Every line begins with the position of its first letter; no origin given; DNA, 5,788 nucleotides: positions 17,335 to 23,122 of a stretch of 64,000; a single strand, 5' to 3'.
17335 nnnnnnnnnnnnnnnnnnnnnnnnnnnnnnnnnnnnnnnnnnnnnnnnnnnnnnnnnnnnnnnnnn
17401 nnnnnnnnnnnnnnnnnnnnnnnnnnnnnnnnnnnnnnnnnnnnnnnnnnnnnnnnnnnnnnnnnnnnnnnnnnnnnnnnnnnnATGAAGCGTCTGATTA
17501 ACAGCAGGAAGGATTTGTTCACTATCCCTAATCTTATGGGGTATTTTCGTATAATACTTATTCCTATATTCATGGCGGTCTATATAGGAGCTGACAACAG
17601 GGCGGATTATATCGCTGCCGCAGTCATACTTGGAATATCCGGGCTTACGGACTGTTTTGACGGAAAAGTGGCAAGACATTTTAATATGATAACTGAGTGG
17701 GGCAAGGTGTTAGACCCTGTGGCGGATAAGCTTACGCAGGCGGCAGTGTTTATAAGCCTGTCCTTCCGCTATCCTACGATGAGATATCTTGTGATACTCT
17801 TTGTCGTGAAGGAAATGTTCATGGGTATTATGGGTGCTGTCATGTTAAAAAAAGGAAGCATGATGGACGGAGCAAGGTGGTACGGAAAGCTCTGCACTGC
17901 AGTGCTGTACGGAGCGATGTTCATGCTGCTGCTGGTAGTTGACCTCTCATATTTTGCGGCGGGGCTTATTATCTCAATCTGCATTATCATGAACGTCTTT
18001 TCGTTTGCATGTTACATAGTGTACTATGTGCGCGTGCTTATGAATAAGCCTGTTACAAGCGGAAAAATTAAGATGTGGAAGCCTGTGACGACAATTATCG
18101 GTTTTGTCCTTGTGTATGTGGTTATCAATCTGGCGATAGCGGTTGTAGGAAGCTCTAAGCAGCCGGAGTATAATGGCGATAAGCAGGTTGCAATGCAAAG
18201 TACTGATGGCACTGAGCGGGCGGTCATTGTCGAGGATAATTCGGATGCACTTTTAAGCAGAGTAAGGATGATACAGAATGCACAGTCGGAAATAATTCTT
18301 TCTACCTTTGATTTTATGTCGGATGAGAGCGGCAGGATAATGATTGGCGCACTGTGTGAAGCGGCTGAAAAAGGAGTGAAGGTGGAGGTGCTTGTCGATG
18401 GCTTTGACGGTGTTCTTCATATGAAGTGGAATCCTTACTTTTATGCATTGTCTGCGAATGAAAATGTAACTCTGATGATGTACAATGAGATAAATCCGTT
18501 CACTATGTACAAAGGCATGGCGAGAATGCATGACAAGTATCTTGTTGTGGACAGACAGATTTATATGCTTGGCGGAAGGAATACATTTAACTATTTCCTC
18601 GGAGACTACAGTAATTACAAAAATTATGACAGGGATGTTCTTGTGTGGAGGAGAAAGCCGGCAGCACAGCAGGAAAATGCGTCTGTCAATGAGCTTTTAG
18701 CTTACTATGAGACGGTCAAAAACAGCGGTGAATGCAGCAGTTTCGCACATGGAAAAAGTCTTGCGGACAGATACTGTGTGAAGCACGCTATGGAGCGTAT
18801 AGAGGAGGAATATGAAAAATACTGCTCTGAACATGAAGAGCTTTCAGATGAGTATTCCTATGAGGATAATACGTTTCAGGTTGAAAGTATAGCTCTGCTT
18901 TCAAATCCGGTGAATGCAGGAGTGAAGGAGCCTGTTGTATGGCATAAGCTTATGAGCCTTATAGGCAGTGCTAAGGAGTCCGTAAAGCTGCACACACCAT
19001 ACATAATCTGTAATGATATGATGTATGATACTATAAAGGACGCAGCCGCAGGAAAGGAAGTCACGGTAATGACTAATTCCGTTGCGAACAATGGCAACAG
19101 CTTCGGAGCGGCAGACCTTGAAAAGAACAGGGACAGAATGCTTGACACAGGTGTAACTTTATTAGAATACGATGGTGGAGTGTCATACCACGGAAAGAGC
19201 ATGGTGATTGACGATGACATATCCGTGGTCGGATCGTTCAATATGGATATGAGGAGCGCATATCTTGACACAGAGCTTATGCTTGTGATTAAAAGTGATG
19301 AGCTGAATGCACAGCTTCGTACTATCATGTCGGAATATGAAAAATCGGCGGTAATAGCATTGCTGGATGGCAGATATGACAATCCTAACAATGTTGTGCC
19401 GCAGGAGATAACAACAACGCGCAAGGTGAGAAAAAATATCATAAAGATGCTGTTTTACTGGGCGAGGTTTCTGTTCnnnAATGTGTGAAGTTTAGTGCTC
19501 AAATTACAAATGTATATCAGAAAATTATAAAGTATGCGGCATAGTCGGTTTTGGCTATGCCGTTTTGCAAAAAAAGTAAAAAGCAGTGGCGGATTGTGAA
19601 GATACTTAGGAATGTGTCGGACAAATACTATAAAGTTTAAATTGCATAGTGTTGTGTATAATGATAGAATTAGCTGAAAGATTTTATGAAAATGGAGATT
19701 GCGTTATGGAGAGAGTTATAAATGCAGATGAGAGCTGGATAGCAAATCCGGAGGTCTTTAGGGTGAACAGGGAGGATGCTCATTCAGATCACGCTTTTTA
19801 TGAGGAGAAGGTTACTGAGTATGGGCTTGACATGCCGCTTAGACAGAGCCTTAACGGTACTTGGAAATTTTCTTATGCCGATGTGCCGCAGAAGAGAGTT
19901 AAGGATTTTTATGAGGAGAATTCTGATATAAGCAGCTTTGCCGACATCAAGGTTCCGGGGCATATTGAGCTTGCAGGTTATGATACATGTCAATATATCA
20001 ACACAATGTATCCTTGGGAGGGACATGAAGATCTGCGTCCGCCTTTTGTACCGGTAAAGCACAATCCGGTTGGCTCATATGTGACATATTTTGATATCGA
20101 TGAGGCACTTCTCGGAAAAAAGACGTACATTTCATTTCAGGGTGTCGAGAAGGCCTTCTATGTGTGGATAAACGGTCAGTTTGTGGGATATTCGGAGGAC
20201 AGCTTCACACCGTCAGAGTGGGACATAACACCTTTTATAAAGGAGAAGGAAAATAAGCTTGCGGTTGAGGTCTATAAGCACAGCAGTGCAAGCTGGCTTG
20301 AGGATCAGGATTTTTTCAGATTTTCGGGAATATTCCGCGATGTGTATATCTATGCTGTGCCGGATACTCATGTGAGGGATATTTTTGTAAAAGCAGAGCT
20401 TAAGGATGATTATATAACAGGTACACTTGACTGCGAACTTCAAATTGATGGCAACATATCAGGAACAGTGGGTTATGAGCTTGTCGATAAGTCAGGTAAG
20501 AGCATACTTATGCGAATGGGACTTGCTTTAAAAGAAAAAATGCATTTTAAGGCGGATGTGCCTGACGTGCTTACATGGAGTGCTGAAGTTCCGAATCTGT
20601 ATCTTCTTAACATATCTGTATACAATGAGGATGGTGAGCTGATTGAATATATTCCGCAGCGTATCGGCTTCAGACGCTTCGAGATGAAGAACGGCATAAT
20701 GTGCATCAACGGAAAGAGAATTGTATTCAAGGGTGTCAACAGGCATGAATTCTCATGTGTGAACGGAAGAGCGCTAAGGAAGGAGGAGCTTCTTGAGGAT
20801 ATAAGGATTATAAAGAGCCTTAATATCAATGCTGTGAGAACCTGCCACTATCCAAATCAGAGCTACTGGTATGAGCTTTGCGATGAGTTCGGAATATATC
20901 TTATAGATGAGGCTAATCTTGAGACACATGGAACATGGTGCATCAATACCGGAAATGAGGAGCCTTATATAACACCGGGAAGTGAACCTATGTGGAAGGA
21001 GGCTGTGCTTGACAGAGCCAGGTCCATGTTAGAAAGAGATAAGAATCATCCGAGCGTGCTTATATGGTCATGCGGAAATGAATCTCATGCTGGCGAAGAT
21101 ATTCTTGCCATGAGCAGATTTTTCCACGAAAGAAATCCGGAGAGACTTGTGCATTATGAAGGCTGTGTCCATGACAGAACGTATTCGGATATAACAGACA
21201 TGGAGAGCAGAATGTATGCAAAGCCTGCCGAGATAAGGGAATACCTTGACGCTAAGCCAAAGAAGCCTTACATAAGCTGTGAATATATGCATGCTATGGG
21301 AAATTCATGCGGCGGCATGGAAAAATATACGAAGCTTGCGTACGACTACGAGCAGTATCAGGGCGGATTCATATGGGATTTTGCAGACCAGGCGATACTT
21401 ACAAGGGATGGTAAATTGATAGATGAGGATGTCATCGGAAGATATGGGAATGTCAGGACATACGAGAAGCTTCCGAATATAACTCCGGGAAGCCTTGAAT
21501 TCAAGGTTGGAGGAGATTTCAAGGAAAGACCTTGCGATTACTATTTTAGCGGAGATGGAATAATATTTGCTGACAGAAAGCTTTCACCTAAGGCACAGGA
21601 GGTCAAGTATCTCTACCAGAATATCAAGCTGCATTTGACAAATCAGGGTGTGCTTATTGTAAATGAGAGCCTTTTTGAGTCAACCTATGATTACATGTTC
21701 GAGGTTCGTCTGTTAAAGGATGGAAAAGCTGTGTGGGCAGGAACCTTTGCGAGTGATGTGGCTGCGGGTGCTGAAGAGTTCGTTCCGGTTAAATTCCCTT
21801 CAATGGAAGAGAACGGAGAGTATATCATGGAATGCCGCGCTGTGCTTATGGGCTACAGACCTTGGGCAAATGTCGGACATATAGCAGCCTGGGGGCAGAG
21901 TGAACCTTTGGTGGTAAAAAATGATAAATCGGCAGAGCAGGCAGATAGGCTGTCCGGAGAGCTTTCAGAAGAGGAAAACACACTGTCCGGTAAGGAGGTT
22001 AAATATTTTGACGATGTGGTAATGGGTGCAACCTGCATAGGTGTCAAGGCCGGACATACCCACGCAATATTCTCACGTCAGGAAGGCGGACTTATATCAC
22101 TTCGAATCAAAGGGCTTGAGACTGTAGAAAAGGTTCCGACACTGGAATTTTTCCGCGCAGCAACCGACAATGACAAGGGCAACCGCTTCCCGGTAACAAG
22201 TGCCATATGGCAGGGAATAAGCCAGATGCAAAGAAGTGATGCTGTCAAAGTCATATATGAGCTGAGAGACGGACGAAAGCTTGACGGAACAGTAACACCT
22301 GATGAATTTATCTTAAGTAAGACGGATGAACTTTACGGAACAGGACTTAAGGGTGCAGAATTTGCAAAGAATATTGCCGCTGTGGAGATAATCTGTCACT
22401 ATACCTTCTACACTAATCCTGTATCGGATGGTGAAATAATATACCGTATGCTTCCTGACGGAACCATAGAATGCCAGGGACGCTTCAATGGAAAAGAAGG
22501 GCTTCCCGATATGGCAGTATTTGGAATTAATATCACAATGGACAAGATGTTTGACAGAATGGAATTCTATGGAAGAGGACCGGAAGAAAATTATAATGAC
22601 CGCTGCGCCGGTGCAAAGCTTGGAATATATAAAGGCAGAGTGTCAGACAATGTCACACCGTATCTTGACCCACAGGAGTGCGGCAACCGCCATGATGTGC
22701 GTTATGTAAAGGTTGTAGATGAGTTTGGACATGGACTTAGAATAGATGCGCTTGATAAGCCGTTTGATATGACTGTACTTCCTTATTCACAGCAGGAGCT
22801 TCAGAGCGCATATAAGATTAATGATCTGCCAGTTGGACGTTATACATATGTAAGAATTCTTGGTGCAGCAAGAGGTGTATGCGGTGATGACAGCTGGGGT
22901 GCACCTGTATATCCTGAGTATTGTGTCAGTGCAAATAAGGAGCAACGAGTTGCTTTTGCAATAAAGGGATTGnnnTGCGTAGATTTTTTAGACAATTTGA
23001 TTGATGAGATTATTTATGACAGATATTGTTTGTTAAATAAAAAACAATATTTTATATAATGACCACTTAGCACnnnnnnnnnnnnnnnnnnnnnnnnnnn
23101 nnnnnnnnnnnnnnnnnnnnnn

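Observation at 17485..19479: Single polypeptide combining a CDP-alcohol phosphatidyltransferase domain with a two-HKD phospholipase-D/cardiolipin-synthase-like domain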

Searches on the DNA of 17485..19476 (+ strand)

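Call 45: search_dna_similar(query=L070:4208-11507:+, collection=plasmids, mode=near, max_rows=10)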
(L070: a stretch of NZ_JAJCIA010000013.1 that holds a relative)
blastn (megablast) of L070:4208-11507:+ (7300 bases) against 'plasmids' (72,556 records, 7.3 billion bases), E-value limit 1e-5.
Records with a match: 2; places in all: 2; records where one place covers at least 80% of the query: 2.
Best place of each record, by identity: 95-99% 2.
By first word of the organism name: [Eubacterium] 1; Lachnospira 1.
By predicted mobility (MOB-suite, as given by PLSDB): non-mobilizable 2.
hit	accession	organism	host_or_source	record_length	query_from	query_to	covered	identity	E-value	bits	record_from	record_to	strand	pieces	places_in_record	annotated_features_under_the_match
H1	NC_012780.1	[Eubacterium] eligens ATCC 27750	-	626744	1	7300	100%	98.0%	0e+0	12746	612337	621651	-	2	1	cls: cardiolipin synthase | phospholipase D family protein | citrate/2-methylcitrate synthase | FUSC family protein | HAMP domain-containing sensor histidine kinase | and 4 other names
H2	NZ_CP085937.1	Lachnospira eligens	-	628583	1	7300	100%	98.0%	0e+0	12746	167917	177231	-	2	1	cls: cardiolipin synthase | phospholipase D family protein | citrate/2-methylcitrate synthase | FUSC family protein | HAMP domain-containing sensor histidine kinase | and 4 other names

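Call 47: get_annotated_region(hit=H1, flank=6000)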
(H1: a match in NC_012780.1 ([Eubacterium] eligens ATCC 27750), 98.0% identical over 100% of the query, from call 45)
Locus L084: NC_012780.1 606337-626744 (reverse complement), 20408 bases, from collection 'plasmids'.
description: [Eubacterium] eligens ATCC 27750 plasmid unnamed, complete sequence
organism: [Eubacterium] eligens ATCC 27750 (NCBI taxid 515620)
taxonomy: Bacteria; Bacillota; Clostridia; Lachnospirales; Lachnospiraceae; Lachnospira; Lachnospira eligens; [Eubacterium] eligens ATCC 27750
host: -; source: -; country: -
typing (MOB-suite, as given by PLSDB): non-mobilizable; replicon rep_cluster_238
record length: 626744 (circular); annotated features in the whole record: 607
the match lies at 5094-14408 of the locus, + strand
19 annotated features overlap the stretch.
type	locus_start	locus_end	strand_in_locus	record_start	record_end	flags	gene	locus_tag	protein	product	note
CDS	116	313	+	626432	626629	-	-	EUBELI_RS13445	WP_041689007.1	nucleic acid-binding protein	-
CDS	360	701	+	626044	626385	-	-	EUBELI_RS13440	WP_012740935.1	hypothetical protein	-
CDS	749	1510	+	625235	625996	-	-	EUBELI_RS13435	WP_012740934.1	ABC transporter ATP-binding protein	-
CDS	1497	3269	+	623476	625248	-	-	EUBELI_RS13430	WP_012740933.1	FtsX-like permease family protein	-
CDS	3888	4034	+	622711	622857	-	-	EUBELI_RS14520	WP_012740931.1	hypothetical protein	-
CDS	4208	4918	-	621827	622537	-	-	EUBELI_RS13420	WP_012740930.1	transposase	GO:0006313 - DNA transposition [Evidence IEA]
CDS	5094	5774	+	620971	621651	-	-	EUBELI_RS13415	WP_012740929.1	GTP pyrophosphokinase family protein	GO:0015969 - guanosine tetraphosphate metabolic process [Evidence IEA]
CDS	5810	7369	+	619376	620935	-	cls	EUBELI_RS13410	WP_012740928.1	cardiolipin synthase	GO:0032049 - cardiolipin biosynthetic process [Evidence IEA]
CDS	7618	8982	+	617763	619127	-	-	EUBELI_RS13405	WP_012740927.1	citrate/2-methylcitrate synthase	-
CDS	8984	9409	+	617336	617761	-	-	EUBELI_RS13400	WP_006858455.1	MarR family transcriptional regulator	-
CDS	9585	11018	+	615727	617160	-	-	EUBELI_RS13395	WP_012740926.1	phospholipase D family protein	-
CDS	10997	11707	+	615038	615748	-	-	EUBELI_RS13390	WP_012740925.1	response regulator transcription factor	GO:0000160 - phosphorelay signal transduction system [Evidence IEA]; GO:0006355 - regulation of DNA-templated ...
CDS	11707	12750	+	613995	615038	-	-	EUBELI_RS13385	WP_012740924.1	HAMP domain-containing sensor histidine kinase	GO:0007165 - signal transduction [Evidence IEA]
CDS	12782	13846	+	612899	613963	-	-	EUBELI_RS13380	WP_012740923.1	FUSC family protein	GO:0055085 - transmembrane transport [Evidence IEA]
CDS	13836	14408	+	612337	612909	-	-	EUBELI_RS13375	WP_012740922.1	CDP-alcohol phosphatidyltransferase family protein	GO:0008654 - phospholipid biosynthetic process [Evidence IEA]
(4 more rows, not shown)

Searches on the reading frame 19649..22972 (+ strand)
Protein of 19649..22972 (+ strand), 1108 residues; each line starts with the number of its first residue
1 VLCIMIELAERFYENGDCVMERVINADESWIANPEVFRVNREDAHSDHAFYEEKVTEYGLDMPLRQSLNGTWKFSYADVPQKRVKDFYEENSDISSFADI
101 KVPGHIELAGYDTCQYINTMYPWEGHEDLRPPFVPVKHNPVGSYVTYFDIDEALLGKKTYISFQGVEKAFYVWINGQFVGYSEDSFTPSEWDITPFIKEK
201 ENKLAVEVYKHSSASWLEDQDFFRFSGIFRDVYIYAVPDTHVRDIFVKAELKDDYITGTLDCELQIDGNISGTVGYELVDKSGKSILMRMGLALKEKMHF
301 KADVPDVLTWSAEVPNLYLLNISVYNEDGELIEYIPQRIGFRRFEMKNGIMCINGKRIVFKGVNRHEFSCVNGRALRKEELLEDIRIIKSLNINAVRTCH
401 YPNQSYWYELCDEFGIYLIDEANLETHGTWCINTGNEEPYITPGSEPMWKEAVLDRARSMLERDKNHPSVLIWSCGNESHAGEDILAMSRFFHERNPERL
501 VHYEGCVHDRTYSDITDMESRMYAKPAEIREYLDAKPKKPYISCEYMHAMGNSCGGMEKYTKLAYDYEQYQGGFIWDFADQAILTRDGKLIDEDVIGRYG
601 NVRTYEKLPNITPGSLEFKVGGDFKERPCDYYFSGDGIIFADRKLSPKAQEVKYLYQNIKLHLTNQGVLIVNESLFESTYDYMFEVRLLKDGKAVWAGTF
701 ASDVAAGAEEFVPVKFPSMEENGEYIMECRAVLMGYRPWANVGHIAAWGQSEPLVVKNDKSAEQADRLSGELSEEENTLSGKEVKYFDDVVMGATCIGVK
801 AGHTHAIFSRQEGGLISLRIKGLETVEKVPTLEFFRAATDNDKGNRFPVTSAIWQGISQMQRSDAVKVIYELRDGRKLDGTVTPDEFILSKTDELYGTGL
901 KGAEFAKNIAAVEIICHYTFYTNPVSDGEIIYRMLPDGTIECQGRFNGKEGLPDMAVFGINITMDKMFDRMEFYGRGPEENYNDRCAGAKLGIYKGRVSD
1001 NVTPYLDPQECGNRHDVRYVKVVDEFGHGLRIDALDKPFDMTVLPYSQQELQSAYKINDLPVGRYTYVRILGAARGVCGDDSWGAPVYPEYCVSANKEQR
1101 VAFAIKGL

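Call 17: search_protein_families(library=pfam, proteins=[window:19649-22972:+], max_evalue=0.001)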
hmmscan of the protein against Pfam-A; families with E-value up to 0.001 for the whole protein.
window:19649-22972:+ (1108 aa): 7 families
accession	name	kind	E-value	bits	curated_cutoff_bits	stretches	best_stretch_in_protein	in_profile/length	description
PF02836.23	Glyco_hydro_2_C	-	3.4e-104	348.7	21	1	345-660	2-301/302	Glycosyl hydrolases family 2, TIM barrel domain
PF02929.23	Bgal_small_N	-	4.3e-59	200.6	25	1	802-1104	3-247/248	Beta galactosidase small chain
PF02837.24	Glyco_hydro_2_N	-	2.5e-35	122.3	28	1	66-238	2-169/169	Glycosyl hydrolases family 2, sugar binding domain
PF16353.11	LacZ_4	-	1.7e-14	54.3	27.3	1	669-751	2-84/87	Beta-galactosidase, domain 4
PF00703.27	Glyco_hydro_2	-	7.2e-12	46.5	23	1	240-342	1-109/109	Glycosyl hydrolases family 2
PF22666.2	Glyco_hydro_2_N2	-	4.2e-09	37.1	27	1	143-211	51-120/167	Glycosyl hydrolase 2 galactose-binding domain-like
PF21467.3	BetaGal_gal-bd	-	0.00043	20.8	27.3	0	144-181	4-39/62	Beta-galactosidase, galactose-binding domain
